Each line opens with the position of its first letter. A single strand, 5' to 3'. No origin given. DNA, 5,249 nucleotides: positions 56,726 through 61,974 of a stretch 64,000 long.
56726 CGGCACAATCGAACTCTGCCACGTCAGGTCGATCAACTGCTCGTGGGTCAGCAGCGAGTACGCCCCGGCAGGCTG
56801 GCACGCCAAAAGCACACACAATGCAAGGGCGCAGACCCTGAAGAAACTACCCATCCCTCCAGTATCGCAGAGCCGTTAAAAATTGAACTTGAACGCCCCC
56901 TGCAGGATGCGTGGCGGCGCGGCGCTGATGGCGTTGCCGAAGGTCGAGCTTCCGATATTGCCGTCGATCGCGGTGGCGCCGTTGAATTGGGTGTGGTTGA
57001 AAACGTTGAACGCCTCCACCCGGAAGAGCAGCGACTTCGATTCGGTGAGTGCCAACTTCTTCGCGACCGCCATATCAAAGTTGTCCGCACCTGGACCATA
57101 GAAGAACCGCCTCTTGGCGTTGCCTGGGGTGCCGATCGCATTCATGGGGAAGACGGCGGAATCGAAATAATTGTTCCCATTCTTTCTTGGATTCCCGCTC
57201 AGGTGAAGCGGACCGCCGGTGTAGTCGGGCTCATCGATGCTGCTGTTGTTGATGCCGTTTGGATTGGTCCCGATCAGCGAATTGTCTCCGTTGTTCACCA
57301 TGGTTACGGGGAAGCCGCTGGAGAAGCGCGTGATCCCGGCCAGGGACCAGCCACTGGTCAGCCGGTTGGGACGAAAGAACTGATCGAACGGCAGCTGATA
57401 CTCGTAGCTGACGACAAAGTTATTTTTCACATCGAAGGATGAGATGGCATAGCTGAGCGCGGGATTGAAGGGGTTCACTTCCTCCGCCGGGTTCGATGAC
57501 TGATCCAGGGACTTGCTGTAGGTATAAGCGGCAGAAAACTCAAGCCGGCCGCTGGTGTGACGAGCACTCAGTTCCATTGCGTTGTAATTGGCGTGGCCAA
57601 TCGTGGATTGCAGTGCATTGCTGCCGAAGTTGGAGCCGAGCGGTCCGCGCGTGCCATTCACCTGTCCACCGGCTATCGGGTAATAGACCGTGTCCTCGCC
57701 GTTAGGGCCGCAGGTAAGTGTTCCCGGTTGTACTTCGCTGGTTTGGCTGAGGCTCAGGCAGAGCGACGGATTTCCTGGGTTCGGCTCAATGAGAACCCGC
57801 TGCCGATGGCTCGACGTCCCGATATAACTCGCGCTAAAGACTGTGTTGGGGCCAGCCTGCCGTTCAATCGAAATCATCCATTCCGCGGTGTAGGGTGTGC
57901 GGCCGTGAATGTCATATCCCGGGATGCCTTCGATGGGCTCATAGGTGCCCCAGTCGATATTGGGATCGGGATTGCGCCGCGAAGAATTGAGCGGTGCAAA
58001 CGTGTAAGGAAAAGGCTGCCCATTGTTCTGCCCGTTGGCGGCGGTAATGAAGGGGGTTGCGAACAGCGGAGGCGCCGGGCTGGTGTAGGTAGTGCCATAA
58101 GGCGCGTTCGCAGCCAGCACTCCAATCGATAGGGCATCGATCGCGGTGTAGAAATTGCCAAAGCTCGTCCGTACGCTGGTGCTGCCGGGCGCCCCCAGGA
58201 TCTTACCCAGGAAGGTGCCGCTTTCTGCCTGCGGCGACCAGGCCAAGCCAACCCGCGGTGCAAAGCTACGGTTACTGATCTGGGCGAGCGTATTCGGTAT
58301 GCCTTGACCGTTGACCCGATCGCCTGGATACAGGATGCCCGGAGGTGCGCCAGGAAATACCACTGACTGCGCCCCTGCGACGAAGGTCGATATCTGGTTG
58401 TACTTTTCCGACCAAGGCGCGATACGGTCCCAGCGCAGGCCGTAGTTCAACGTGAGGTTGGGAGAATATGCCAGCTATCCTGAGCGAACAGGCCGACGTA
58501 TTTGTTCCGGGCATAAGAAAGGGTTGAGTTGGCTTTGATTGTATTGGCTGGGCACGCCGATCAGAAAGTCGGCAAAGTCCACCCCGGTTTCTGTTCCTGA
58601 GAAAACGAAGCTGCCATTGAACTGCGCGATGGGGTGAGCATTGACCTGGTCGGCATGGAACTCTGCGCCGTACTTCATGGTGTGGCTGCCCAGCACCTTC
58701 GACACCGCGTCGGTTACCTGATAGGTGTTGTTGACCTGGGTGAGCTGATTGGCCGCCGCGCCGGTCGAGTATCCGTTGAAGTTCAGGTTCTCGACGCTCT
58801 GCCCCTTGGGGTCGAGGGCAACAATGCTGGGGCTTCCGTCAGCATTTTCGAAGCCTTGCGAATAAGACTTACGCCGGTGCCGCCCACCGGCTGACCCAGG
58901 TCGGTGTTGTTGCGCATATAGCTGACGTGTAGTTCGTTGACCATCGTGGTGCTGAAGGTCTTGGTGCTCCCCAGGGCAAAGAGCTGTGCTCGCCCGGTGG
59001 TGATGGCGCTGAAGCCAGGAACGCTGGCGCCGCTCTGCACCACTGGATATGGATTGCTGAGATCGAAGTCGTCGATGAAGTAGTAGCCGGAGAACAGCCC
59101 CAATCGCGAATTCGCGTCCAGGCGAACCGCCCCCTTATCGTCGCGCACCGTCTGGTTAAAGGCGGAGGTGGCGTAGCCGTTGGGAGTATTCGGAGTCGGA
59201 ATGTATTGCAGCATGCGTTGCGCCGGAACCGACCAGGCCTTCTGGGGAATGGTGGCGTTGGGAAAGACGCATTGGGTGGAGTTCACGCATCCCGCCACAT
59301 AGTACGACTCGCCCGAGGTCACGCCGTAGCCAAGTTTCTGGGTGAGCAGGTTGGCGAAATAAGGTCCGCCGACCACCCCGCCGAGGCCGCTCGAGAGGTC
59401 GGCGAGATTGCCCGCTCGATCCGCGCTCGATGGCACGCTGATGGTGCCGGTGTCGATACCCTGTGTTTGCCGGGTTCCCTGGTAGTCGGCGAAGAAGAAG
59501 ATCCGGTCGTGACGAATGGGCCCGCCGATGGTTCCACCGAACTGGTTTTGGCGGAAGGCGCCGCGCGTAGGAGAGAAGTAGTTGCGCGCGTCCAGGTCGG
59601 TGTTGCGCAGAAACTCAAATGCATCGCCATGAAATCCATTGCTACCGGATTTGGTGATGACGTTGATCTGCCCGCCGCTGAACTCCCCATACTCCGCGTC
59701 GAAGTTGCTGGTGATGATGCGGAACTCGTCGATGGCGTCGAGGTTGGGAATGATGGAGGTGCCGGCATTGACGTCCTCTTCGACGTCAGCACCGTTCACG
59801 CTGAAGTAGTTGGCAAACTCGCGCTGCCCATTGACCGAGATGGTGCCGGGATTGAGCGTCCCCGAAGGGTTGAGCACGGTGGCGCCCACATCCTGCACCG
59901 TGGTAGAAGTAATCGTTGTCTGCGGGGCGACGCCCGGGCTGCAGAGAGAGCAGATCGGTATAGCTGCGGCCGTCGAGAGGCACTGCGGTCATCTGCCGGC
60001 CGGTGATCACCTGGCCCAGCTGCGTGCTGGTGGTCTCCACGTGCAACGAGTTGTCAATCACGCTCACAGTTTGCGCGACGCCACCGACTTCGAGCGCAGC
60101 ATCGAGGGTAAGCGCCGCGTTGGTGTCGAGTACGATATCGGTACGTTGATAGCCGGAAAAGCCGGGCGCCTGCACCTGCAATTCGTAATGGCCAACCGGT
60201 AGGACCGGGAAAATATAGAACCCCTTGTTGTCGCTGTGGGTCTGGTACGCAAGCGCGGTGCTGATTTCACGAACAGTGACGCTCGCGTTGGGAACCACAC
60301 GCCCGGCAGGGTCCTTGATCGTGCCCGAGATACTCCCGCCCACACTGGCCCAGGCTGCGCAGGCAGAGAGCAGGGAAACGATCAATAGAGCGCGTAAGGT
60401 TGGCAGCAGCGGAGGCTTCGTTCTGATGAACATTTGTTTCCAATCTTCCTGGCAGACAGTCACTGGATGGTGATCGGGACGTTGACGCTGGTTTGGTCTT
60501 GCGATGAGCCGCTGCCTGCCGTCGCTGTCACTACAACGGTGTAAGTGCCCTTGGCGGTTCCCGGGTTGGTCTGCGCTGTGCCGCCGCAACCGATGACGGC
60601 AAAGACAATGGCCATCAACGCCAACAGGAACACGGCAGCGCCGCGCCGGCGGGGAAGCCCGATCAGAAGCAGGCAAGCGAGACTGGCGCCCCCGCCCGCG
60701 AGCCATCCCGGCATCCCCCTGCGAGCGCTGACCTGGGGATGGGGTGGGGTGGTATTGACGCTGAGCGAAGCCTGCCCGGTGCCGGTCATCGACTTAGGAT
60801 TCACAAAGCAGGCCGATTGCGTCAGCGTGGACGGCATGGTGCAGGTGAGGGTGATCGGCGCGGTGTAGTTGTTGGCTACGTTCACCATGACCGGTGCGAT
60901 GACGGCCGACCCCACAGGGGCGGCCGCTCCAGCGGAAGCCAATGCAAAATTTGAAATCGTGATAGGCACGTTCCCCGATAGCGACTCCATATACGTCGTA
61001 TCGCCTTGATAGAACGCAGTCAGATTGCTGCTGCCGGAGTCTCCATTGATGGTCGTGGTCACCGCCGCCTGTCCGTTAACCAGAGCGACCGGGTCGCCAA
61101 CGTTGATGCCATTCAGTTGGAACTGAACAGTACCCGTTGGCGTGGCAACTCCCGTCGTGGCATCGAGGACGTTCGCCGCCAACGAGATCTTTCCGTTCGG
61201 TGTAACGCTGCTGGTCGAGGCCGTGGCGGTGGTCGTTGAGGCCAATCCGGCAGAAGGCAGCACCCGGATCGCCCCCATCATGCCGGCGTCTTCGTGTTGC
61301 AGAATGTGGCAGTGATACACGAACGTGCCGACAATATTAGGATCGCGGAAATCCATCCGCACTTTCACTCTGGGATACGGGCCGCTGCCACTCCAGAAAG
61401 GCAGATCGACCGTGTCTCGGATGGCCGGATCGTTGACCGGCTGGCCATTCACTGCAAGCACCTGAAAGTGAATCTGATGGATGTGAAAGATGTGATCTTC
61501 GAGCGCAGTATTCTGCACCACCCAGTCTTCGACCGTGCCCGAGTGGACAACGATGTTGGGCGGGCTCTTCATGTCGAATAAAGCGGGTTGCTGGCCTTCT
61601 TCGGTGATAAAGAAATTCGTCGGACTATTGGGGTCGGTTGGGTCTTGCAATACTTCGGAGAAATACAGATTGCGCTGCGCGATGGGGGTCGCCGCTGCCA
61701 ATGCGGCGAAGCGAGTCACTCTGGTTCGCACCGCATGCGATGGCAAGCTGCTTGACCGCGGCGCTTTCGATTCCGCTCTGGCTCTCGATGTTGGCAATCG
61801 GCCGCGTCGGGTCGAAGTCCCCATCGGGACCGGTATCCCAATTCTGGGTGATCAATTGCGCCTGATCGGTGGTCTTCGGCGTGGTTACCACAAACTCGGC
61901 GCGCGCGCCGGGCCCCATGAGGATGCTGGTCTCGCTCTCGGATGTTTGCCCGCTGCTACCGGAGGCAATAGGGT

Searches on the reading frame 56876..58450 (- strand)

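Call 77: search_protein_families(library=pfam, proteins=[window:56876-58450:-], max_evalue=0.00001)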
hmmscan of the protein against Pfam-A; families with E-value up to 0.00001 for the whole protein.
window:56876-58450:- (524 aa): 1 family
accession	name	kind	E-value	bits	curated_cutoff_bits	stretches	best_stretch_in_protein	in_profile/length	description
PF25183.1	OMP_b-brl_4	-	8.9e-84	282.8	30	1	1-517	384-838/838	Outer membrane beta barrel domain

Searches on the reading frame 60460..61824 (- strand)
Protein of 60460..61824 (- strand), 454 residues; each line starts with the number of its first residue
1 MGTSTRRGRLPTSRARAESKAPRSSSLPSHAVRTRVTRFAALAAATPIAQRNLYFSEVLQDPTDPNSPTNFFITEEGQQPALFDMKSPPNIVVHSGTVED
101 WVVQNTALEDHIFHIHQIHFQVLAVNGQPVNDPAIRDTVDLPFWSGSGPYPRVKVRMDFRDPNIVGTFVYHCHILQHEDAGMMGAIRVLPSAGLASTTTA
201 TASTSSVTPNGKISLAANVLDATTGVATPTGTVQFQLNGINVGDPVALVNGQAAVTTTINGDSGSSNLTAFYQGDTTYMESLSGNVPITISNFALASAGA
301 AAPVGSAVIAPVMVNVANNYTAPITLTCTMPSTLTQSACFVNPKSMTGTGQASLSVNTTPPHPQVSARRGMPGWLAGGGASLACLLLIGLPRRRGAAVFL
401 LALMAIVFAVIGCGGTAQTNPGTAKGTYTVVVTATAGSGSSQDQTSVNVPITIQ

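Call 77: search_protein_families(library=pfam, proteins=[window:60460-61824:-], max_evalue=0.00001)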
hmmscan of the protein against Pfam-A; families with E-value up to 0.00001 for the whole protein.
window:60460-61824:- (454 aa): 2 families
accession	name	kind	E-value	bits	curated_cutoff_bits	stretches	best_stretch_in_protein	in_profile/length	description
PF07731.20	Cu-oxidase_2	-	3.5e-20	72.6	20.4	1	63-190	2-135/137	Multicopper oxidase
PF16640.11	Big_3_5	-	2.8e-10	41.1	35.5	1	201-290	2-87/88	Bacterial Ig-like domain (group 3)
